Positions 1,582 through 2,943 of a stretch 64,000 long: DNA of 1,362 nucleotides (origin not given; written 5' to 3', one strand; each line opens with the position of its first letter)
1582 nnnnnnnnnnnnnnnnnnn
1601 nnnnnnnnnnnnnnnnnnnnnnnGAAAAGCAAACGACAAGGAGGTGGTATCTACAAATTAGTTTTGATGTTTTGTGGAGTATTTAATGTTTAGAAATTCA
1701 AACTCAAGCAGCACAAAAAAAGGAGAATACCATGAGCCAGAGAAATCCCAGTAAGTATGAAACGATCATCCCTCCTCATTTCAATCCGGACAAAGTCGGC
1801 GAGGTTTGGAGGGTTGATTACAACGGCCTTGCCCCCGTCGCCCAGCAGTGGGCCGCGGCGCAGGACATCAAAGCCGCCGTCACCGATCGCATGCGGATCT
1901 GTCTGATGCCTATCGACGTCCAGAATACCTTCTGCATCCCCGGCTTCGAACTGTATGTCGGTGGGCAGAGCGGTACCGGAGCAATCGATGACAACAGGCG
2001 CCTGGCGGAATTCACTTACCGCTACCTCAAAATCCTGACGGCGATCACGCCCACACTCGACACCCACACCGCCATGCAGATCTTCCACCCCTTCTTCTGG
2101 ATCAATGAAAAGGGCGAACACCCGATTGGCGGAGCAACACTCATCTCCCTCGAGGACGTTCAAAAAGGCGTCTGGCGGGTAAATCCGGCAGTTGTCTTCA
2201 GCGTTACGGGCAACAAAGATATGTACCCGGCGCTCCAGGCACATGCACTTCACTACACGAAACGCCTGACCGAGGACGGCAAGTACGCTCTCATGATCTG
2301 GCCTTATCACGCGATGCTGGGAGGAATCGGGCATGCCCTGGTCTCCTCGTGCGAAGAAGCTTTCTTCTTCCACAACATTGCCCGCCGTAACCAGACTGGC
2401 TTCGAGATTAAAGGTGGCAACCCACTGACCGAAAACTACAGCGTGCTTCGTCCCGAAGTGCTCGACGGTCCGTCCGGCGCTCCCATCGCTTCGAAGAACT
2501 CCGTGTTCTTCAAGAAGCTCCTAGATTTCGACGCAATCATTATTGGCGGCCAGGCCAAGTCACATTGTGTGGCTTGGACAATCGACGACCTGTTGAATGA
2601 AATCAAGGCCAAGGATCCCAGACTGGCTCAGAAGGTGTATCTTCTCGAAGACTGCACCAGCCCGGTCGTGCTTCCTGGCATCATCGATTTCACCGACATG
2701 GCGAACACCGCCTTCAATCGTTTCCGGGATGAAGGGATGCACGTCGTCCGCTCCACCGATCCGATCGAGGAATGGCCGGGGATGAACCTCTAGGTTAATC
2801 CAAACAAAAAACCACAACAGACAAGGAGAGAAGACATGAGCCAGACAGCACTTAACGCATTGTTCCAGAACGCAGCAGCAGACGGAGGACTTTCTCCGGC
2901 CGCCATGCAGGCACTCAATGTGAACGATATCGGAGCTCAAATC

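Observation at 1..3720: Compositionally foreign (~55% GC) block encoding a kinase-like/Zn-ribbon protein, an oversized isochorismatase-family hydrolase and a VWA(MIDAS)/Zn-ribbon protein.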

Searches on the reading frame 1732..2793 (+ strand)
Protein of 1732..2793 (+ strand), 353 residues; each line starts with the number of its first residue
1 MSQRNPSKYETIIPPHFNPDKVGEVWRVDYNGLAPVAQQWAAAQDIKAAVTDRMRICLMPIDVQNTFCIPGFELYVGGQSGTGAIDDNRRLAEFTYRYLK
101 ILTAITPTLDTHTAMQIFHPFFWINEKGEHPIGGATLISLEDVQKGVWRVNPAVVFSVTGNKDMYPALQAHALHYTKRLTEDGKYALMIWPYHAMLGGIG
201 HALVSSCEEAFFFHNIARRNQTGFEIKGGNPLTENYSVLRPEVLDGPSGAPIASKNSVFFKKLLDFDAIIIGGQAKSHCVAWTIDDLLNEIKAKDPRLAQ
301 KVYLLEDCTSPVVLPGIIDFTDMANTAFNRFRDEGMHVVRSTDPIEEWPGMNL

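Call 4: search_protein_families(library=pfam, proteins=[window:1732-2793:+], max_evalue=1)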
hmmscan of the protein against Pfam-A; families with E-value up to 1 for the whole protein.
window:1732-2793:+ (353 aa): 0 families

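Call 6: search_protein_families(library=padloc, proteins=[window:1732-2793:+], max_evalue=1)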
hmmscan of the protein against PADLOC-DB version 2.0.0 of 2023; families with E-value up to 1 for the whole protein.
window:1732-2793:+ (353 aa): 0 families

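Call 7: search_protein_families(library=ncbifam, proteins=[window:1732-2793:+], max_evalue=1)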
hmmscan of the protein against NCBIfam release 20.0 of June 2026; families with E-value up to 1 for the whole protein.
window:1732-2793:+ (353 aa): 2 families
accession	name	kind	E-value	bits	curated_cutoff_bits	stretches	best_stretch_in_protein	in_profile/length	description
NF033623.1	urate_HpxO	equivalog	0.08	11.8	500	1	28-69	175-216/381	FAD-dependent urate hydroxylase HpxO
NF010724.0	PRK14126.1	equivalog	0.18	11.6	80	1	270-299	20-51/87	cell division protein ZapA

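Call 8: search_solved_structures(query=window:1732-2793:+, max_evalue=10, show_alignments=2)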
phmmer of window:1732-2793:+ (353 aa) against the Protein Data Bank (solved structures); distinct sequences matched with E-value up to 10: 0.

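Call 11: find_homologous_proteins(query=window:1732-2793:+)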
Query window:1732-2793:+ (353 aa): 8000 proteins with E <= 0.001 among 8000 candidates; the best 120 are listed.
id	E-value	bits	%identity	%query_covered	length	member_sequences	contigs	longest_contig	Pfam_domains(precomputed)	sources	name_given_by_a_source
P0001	1.9e-231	786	95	100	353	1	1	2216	-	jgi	jgi:nicotinamidase-related amidase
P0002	7.9e-217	737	88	100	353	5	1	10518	-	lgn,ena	-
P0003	1.4e-168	579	71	100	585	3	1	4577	-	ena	-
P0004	8.5e-165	566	70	100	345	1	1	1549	-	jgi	jgi:nicotinamidase-related amidase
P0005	2.0e-162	558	69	98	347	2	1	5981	-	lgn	-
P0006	5.4e-162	557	69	97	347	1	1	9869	-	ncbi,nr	ncbi:MAG TPA: isochorismatase [Kamptonema sp.]|nr:isochorismatase [Kamptonema sp.]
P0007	8.3e-162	556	70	97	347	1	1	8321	-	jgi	jgi:nicotinamidase-related amidase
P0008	9.8e-162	556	70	97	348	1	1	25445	-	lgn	-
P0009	1.6e-161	555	69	98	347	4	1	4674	-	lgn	-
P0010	2.0e-161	555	69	97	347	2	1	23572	-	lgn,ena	-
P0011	2.8e-161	555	69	98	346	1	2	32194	-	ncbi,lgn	ncbi:MAG: isochorismatase [bacterium]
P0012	2.9e-161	555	70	97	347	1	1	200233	-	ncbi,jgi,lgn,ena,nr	ncbi:MAG: isochorismatase [Cyanosarcina radialis HA8281-LM2]|jgi:nicotinamidase-related amidase|nr:i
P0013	1.6e-160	552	70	95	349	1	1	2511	-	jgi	jgi:nicotinamidase-related amidase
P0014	3.4e-160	551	69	97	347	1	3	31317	-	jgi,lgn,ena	jgi:nicotinamidase-related amidase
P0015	2.3e-159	548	68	97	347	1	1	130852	-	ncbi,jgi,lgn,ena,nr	ncbi:MAG: isochorismatase [Aphanothece sp. CMT-3BRIN-NPC111]|jgi:nicotinamidase-related amidase|nr:i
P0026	1.3e-158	546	67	98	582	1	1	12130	-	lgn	-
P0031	2.5e-158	545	68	97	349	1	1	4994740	-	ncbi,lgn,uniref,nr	ncbi:isochorismatase [Spirulina major]|uniref:isochorismatase n=1 Tax=Spirulina major TaxID=270636 R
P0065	1.2e-156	539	67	97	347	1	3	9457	-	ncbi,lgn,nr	ncbi:MAG: isochorismatase [Candidatus Aminicenantes bacterium]|nr:isochorismatase [Candidatus Aminic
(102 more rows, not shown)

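Call 18: find_encoding_contigs(protein=P0031, flank=8000, max_places=2)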
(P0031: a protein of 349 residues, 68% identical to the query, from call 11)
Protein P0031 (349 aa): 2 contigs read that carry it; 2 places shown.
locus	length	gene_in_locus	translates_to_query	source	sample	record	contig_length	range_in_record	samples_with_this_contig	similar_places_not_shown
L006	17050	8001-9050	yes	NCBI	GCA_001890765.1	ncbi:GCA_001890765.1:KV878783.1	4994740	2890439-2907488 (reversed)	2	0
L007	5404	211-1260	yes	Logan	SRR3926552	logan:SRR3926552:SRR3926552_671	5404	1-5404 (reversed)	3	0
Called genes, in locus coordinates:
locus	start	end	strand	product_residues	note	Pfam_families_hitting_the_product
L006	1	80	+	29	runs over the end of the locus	-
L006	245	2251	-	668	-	PF00672:HAMP, PF00989:PAS (weak), PF08448:PAS_4 (weak), PF00512:HisKA, PF02518:HATPase_c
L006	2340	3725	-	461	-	PF02844:GARS_N, PF01071:GARS_A, PF02843:GARS_C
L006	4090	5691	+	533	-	PF00133:tRNA-synt_1, PF01406:tRNA-synt_1e (weak), PF09334:tRNA-synt_1g, PF00133:tRNA-synt_1, PF08264:Anticodon_1 (weak), PF19303:Anticodon_3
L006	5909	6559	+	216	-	PF01936:NYN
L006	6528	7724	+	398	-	PF06835:LptC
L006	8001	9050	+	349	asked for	-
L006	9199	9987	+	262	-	-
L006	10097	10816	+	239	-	PF14622:Ribonucleas_3_3, PF00636:Ribonuclease_3, PF00035:dsrm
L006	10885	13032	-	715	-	PF02743:dCache_1, PF22673:MCP-like_PDC_1, PF17201:Cache_3-Cache_2 (faint), PF00672:HAMP, PF00211:Guanylate_cyc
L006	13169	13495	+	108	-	-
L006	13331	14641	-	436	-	PF00815:Histidinol_dh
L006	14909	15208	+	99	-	PF01649:Ribosomal_S20p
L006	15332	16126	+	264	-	PF01026:TatD_DNase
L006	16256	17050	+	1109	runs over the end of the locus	PF04563:RNA_pol_Rpb2_1, PF04561:RNA_pol_Rpb2_2, PF04565:RNA_pol_Rpb2_3, PF10385:RNA_pol_Rpb2_45, PF00562:RNA_pol_Rpb2_6, PF04560:RNA_pol_Rpb2_7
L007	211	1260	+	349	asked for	-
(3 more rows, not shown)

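Call 19: find_encoding_contigs(protein=P0065, flank=8000, max_places=2)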
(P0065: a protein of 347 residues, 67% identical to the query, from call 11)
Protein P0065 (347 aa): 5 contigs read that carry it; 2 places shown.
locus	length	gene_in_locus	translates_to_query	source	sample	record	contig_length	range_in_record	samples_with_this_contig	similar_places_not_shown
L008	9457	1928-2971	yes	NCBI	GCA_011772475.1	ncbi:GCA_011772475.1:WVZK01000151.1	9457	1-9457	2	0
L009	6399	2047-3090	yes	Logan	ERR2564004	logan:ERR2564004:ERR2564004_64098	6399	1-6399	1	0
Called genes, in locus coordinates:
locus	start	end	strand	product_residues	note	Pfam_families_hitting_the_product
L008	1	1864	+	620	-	?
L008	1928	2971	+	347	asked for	-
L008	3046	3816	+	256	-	-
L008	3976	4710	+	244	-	PF01513:NAD_kinase, PF20143:NAD_kinase_C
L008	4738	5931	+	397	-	-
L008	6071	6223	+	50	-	-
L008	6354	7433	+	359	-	PF13793:Pribosyltran_N, PF00156:Pribosyltran, PF14572:Pribosyl_synth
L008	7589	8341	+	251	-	PF00690:Cation_ATPase_N, PF00122:E1-E2_ATPase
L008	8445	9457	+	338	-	PF00702:Hydrolase, PF13246:Cation_ATPase, PF12710:HAD (weak)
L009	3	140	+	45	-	?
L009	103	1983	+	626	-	-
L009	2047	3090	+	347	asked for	-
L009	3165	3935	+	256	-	-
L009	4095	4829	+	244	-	PF01513:NAD_kinase, PF20143:NAD_kinase_C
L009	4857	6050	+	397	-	-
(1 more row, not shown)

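Call 20: find_encoding_contigs(protein=P0003, flank=8000, max_places=2)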
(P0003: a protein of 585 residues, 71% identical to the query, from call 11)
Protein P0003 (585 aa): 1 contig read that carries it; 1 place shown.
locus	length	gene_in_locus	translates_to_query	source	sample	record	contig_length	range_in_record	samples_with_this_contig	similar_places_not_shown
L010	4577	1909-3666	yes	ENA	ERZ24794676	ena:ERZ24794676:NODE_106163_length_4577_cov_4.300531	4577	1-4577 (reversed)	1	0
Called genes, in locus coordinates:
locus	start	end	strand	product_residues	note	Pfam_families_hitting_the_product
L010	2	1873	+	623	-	?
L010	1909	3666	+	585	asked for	-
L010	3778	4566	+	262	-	-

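Call 23: search_solved_structures(query=A1, max_evalue=1, show_alignments=2)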
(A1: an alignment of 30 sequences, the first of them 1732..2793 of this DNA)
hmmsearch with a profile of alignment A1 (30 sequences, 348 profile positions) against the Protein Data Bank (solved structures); distinct sequences matched with E-value up to 1: 1.
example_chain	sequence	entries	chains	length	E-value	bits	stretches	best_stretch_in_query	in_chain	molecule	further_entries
4gib_A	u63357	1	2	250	0.41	12.7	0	117-168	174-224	Beta-phosphoglucomutase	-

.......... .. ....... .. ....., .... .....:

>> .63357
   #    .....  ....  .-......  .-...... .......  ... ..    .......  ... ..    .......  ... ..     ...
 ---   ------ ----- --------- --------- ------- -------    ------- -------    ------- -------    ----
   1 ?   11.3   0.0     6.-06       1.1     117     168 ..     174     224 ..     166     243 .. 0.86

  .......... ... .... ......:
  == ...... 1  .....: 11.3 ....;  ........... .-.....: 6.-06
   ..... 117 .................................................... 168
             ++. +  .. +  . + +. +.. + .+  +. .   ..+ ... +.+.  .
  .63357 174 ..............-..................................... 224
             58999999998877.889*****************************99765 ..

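Call 25: find_related_loci(query=A1, collection=genome_contigs, flank=10000)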
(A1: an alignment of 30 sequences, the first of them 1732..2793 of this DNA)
Query A1 (353 aa) in genome_contigs; peptide patterns used: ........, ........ (x = any residue, [..] = any of these).
600 stretches matched a pattern (row limit reached: there are more); 595 encode a relative of the query (tblastn E <= 1e-3); the best 80 are kept; 80 distinct loci.
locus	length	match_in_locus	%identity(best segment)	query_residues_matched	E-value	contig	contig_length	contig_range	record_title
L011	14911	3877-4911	69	7-353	6e-166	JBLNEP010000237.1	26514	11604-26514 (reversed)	MAG: Actinomycetota bacterium isolate MAG69 PRJNA853613_bin2_renamed_236, whole genome shotgun sequence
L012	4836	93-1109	67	13-353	8e-164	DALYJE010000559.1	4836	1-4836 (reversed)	MAG TPA_asm: Coleofasciculaceae cyanobacterium CTOTU46609 NODE_2647_length_4836_cov_5.321690, whole genome shotgun seque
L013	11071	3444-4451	66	13-350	1e-159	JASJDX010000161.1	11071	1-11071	MAG: Pleurocapsa sp. MO_192.B19 MO_192.c_1712, whole genome shotgun sequence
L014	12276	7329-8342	67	13-353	2e-159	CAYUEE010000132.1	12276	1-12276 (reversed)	MAG TPA_asm: uncultured bacterium isolate SRP128890_co1_264 genome assembly, contig: NODE_7713_length_12276_cov_7.133950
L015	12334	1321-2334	67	13-353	4e-158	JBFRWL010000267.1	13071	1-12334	MAG: Prochloraceae cyanobacterium isolate 05_out_wi_poop_bin.33 05outWiPooB33_c_000001243221, whole genome shotgun seque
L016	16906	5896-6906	67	13-351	2e-157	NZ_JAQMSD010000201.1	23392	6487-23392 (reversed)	Spirulina sp. CS-785/01 k141_5255, whole genome shotgun sequence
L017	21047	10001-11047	64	3-353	8e-157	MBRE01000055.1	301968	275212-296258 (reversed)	Oscillatoriales cyanobacterium USR001 contig_4, whole genome shotgun sequence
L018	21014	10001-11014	65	13-353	3e-156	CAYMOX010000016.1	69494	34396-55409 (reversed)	MAG TPA_asm: uncultured bacterium isolate binchicken_co58_177 genome assembly, contig: NODE_300_length_69494_cov_22.9507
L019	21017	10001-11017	67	13-353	3e-156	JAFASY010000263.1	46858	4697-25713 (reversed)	MAG: Chroococcidiopsidaceae cyanobacterium CP_BM_ER_R8_30 BM_ER_R8_k147_602074, whole genome shotgun sequence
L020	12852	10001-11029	66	4-353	5e-156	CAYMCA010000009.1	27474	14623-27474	MAG TPA_asm: Candidatus Woesearchaeota archaeon isolate binchicken_co38_1125 genome assembly, contig: NODE_3600_length_2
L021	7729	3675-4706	66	7-353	7e-156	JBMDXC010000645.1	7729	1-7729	MAG: Candidatus Entotheonellaceae bacterium isolate FBaNitSoil1_14 FBaNitSoil1_contig645, whole genome shotgun sequence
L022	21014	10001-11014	64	13-353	2e-155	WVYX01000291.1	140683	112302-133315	MAG: Gemmatimonadales bacterium isolate CS3-C064 C_merged_R1_(paired)_contig_1688, whole genome shotgun sequence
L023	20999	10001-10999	66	13-348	1e-155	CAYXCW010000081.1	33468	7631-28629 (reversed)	MAG TPA_asm: uncultured bacterium isolate binchicken_co319_167 genome assembly, contig: NODE_1647_length_33468_cov_24.20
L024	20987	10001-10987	68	13-343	4e-155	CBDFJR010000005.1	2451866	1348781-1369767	MAG: Phormidesmis sp. isolate 71a0ad96-d03d-4376-990b-0bb65fad1194 genome assembly, contig: contig_5, whole genome shotg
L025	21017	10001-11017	65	13-353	3e-155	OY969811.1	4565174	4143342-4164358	MAG: uncultured cyanobacterium isolate MFD02832.bin.c.1 genome assembly, chromosome: 1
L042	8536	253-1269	64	13-353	5e-152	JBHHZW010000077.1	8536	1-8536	MAG: Bacteroidota bacterium isolate K_3_bin.67 NODE_3514_length_8536_cov_5.583422, whole genome shotgun sequence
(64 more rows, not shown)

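Call 45: predict_structure(alignment_id=A3)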
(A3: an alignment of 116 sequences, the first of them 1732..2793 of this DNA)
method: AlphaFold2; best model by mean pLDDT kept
length: 353 residues; sequences in the alignment: 116
mean_pLDDT: 91.6   pTM: 0.91
mean pLDDT of the five models: 91.6, 87.5, 87.5, 85.6, 81.9
residues with pLDDT >= 90: 254; 70-90: 94; 50-70: 3; < 50: 2
segments of 3 or more residues with pLDDT < 50: none
pLDDT, mean of each block of 10 residues (from residue 1): 71 96 97 98 97 97 94 86 95 98 95 85 96 91 96 87 93 94 82 83 97 98 88 86 92 91 96 87 92 94 95 81 90 96 94 91
secondary structure, 60 per line:
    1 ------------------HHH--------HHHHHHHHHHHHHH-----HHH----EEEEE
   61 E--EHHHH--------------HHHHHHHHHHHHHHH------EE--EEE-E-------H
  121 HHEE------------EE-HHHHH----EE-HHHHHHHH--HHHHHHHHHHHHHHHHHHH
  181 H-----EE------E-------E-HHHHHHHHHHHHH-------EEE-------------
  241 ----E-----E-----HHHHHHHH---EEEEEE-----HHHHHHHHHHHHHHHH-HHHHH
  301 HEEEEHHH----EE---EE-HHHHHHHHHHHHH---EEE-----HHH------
elements in order: H30-43 E56-61 H65-68 H83-97 E108-110 H140-144 H152-159 H162-181 H205-217 E225-227 H257-264 E268-273 H279-294 H296-301 E302-305 H321-333 E337-339

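Call 50: fold_search(model_id=the predicted structure, library=pdb)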
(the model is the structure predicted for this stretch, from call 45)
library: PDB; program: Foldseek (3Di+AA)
matches with E <= 10: 838; with E <= 0.001: 90
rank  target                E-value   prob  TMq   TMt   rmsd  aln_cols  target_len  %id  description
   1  2wta                  1.8e-10  1.00  0.49  0.77   3.6       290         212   17  Acinetobacter baumanii nicotinamidase pyrazinamidease (released 2009-11-10)
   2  2wt9_A                7.7e-10  1.00  0.48  0.77   4.2       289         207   18  Acinetobacter baumanii nicotinamidase pyrazinamidease (released 2009-11-10)
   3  2wt9_B                1.5e-09  1.00  0.47  0.76   4.5       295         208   17  Acinetobacter baumanii nicotinamidase pyrazinamidease (released 2009-11-10)
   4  9u8m                  5.8e-09  1.00  0.46  0.49  14.2       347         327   12  Drosophila melanogaster Nicotinamidase in Complex with Inhibitor CN2 (released 2025-09-03)
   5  2h0r_A                8.3e-09  1.00  0.42  0.66   7.1       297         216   16  Structure of the Yeast Nicotinamidase Pnc1p (released 2007-03-27)
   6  3v8e_A                4.3e-08  1.00  0.47  0.73   5.8       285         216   18  Crystal structure of the yeast nicotinamidase Pnc1p bound to the inhibitor nicotinaldehyde (released 2012-01-25)
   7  3r2j_C                5.5e-08  1.00  0.43  0.73   5.4       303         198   16  Crystal Structure of PnC1 from L. infantum in complex with nicotinate (released 2011-08-24)
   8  1ilw                  1.4e-07  1.00  0.40  0.73   5.5       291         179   15  Crystal Structure of Pyrazinamidase/Nicotinamidase of Pyrococcus horikoshii (released 2001-12-12)
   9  3pl1                  5.2e-07  1.00  0.40  0.71   6.3       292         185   18  Determination of the crystal structure of the pyrazinamidase from M.tuberculosis : a structure-function analysis for pre (released 2011-01-12)
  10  3o93_A                1.1e-06  1.00  0.41  0.73   5.4       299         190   12  High resolution crystal structures of Streptococcus pneumoniae nicotinamidase with trapped intermediates provide insig (released 2011-01-12)
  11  3o91_C                1.2e-06  1.00  0.41  0.72   5.4       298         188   12  High resolution crystal structures of Streptococcus pneumoniae nicotinamidase with trapped intermediates provide insig (released 2011-01-12)
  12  3o91_A                1.7e-06  1.00  0.42  0.75   5.2       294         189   12  High resolution crystal structures of Streptococcus pneumoniae nicotinamidase with trapped intermediates provide insig (released 2011-01-12)
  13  3o90_A                1.8e-06  1.00  0.40  0.71   5.2       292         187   14  High resolution crystal structures of Streptococcus pneumoniae nicotinamidase with trapped intermediates provide insig (released 2011-01-12)
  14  3o92_C                2.0e-06  1.00  0.42  0.75   5.2       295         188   12  High resolution crystal structures of Streptococcus pneumoniae nicotinamidase with trapped intermediates provide insig (released 2011-01-12)
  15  3o93_D                2.9e-06  1.00  0.40  0.72   5.5       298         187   12  High resolution crystal structures of Streptococcus pneumoniae nicotinamidase with trapped intermediates provide insig (released 2011-01-12)
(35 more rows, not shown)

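Call 56: search_protein_families(library=pfam, proteins=[P0003, P0026, L022:8489-9814:+, L042:1148-2455:+], max_evalue=0.01)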
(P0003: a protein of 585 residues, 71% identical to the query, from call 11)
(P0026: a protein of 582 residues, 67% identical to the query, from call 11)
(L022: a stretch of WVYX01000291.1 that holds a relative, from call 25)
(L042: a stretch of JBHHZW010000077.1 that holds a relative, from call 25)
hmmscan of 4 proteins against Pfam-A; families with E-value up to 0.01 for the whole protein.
P0003 (585 aa): 0 families

P0026 (582 aa): 0 families

L022:8489-9814:+ (441 aa): 2 families
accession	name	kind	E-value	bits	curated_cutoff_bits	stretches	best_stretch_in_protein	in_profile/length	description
PF02749.22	QRPTase_N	-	1.2e-10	41.9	27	1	119-204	7-80/82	Quinolinate phosphoribosyl transferase, N-terminal domain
PF01729.25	QRPTase_C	-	1.3e-06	28.7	23.1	1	208-401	1-156/169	Quinolinate phosphoribosyl transferase, C-terminal domain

L042:1148-2455:+ (435 aa): 3 families
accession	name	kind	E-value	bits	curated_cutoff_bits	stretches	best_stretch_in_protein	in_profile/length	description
PF02749.22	QRPTase_N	-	6.3e-23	81.2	27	1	69-163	1-82/82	Quinolinate phosphoribosyl transferase, N-terminal domain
PF01729.25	QRPTase_C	-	3.8e-20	72.7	23.1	1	165-353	1-169/169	Quinolinate phosphoribosyl transferase, C-terminal domain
PF17767.7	NAPRTase_N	-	1.6e-06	28.9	32.6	0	124-157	89-122/125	Nicotinate phosphoribosyltransferase (NAPRTase) N-terminal domain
